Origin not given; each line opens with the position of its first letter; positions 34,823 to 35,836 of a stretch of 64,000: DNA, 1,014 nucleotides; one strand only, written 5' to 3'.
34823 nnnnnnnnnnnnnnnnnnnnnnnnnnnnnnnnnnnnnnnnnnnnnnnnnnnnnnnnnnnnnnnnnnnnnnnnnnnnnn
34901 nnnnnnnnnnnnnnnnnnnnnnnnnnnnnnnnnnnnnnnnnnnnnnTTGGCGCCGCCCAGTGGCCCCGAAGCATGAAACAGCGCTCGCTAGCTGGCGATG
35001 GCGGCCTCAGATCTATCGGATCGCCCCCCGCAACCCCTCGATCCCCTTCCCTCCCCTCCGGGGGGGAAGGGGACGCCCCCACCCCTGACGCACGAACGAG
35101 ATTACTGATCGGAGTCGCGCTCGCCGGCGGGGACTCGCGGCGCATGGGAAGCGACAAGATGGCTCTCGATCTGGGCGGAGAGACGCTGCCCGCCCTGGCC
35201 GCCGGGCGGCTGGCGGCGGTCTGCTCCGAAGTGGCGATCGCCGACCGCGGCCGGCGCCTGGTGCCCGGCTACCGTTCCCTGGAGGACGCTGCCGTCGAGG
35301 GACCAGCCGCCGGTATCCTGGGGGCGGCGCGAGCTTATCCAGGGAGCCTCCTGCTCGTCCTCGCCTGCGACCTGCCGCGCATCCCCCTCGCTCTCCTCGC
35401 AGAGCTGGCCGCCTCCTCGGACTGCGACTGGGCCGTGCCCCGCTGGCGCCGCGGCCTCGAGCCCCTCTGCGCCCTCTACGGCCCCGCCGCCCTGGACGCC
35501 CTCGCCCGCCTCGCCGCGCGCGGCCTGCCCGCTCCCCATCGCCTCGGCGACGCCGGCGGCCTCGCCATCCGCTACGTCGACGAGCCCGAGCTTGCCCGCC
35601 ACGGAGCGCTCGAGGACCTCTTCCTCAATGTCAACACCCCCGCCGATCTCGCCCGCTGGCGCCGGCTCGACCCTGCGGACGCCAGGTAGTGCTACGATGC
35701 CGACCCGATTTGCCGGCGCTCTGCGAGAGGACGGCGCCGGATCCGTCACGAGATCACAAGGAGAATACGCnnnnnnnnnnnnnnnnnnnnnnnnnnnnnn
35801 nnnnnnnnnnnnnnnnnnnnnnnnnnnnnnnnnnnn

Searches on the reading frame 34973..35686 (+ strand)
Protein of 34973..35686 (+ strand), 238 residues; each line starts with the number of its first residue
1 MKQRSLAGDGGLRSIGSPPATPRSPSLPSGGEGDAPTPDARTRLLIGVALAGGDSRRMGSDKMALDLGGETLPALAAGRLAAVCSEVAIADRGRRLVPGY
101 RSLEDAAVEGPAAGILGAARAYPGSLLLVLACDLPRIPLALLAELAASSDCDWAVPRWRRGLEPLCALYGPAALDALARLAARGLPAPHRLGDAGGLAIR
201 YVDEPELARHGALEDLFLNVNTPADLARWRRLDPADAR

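Call 39: search_protein_families(library=pfam, proteins=[window:35113-35686:+], max_evalue=0.01)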
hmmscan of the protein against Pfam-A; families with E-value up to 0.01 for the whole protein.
window:35113-35686:+ (191 aa): 0 families

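Call 40: search_protein_families(library=ncbifam, proteins=[window:35108-35686:+], max_evalue=0.001)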
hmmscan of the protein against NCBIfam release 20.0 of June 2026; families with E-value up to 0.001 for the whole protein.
window:35108-35686:+ (193 aa): 10 families
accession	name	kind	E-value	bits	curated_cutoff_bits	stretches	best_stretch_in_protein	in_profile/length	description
TIGR02665.1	molyb_mobA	equivalog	7.6e-21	75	151.85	1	2-182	3-186/186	molybdenum cofactor guanylyltransferase MobA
NF011056.0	PRK14489.1-1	equivalog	3.8e-19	69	379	1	2-185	8-193/363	bifunctional molybdenum cofactor guanylyltransferase MobA/molybdopterin-guanine dinucleotide biosynthesis adaptor protein MobB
NF002741.0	PRK02726.1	equivalog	2.9e-15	56.4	179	1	3-183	11-193/200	molybdenum cofactor guanylyltransferase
NF011070.0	PRK14500.1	equivalog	3.1e-15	56.3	606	1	2-145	169-321/358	putative bifunctional molybdopterin-guanine dinucleotide biosynthesis protein MoaC/MobA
NF011059.0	PRK14490.1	equivalog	5e-15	55.5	354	1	2-140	183-330/374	bifunctional molybdenum cofactor guanylyltransferase MobA/molybdopterin-guanine dinucleotide biosynthesis adaptor protein MobB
NF001457.0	PRK00317.1-3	equivalog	2.7e-12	46.6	164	1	2-183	4-192/200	molybdenum cofactor guanylyltransferase MobA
NF001837.0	PRK00560.1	equivalog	2.6e-07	30.5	182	1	3-135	12-147/196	molybdenum cofactor guanylyltransferase MobA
NF001855.0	PRK00576.1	equivalog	3.4e-07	30.1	205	1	2-151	9-168/197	molybdenum cofactor guanylyltransferase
TIGR03202.1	pucB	equivalog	7.1e-05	22.6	235.05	1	1-31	2-32/192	xanthine dehydrogenase accessory protein PucB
TIGR03310.1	matur_MocA_YgfJ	equivalog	0.00051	20.1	186.45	1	3-27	3-27/188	molybdenum cofactor cytidylyltransferase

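Call 45: list_cluster_members(proteins=[window:34973-35686:+, window:35144-35686:+, window:34742-35686:+, window:40486-40845:+, window:40438-40845:+])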
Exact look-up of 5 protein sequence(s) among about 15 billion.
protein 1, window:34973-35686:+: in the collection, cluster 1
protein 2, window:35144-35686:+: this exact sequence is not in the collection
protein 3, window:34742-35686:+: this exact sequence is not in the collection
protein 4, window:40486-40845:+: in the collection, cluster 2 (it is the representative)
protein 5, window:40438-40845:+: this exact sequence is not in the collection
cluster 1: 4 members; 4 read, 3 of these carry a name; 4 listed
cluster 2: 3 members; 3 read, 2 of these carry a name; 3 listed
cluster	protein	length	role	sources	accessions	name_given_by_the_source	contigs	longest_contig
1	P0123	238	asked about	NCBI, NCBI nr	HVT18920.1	MAG TPA: molybdenum cofactor guanylyltransferase [Thermoanaerobaculia bacterium] | molybdenum cofactor guanylyltransferase [Thermoanaerobaculia bacterium]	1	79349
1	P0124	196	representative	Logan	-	-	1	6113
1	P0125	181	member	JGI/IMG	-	molybdopterin-guanine dinucleotide biosynthesis protein A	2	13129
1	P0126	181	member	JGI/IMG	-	molybdenum cofactor guanylyltransferase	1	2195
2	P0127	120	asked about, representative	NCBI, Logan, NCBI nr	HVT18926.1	MAG TPA: hypothetical protein VHQ90_22415 [Thermoanaerobaculia bacterium] | hypothetical protein [Thermoanaerobaculia bacterium]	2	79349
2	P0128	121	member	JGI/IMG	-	Lhr-like helicase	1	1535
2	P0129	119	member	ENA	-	-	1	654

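Call 47: find_encoding_contigs(protein=P0124, flank=6000, max_places=3)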
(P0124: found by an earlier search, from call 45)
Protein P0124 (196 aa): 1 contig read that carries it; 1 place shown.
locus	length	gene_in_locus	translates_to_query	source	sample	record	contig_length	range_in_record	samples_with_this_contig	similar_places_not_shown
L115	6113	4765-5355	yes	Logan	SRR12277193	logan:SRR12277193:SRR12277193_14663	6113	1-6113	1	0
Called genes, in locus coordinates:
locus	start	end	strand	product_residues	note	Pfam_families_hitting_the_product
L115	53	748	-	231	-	PF12802:MarR_2 (faint), PF00027:cNMP_binding, PF13545:HTH_Crp_2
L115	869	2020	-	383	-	PF00155:Aminotran_1_2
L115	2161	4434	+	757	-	PF13180:PDZ_2, PF17820:PDZ_6, PF01590:GAF, PF13185:GAF_2, PF00990:GGDEF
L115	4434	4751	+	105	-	PF06155:GBBH-like_N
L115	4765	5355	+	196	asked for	PF12804:NTP_transf_3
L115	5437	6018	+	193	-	PF00160:Pro_isomerase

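Call 49: find_encoding_contigs(protein=P0127, flank=3000, max_places=4)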
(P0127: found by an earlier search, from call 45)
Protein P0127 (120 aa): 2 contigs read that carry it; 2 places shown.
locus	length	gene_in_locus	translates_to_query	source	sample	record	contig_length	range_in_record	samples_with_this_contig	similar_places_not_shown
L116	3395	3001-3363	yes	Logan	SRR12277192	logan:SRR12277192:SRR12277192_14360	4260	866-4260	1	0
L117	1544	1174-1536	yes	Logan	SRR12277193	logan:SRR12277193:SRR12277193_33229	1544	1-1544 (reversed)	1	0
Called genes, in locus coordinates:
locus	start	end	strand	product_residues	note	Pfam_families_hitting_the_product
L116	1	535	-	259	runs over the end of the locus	PF00121:TIM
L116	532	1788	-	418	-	PF00162:PGK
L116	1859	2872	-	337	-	PF00044:Gp_dh_N, PF02800:Gp_dh_C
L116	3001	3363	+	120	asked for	-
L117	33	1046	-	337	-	PF00044:Gp_dh_N, PF02800:Gp_dh_C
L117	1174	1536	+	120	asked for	-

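Call 50: find_encoding_contigs(protein=P0128, flank=3000, max_places=3)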
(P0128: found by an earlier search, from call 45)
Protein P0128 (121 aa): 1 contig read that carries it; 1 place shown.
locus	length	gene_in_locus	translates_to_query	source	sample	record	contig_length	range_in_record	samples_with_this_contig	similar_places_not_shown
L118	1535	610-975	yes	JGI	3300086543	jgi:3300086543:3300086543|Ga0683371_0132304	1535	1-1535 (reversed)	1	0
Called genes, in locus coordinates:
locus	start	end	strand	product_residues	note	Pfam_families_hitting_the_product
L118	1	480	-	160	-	?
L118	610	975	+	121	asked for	-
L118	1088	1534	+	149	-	?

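Call 63: find_encoding_contigs(protein=P0126, flank=3000, max_places=3)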
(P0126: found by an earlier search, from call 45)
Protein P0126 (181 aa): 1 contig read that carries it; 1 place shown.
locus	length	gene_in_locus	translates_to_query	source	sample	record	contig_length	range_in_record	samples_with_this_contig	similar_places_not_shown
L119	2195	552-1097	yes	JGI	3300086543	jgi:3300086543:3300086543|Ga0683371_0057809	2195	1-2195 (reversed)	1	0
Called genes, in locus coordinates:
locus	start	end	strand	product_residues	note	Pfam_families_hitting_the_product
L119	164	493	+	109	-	PF06155:GBBH-like_N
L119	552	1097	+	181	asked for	PF12804:NTP_transf_3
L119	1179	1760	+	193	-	PF00160:Pro_isomerase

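Call 65: find_encoding_contigs(protein=P0129, flank=1000, max_places=3)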
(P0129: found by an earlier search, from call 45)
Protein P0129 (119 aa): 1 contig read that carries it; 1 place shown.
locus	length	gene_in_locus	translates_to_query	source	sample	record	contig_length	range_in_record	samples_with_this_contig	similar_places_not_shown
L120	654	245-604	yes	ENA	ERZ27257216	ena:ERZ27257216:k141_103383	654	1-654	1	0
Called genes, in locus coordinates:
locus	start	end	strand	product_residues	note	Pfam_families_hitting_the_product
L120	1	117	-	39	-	?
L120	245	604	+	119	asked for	-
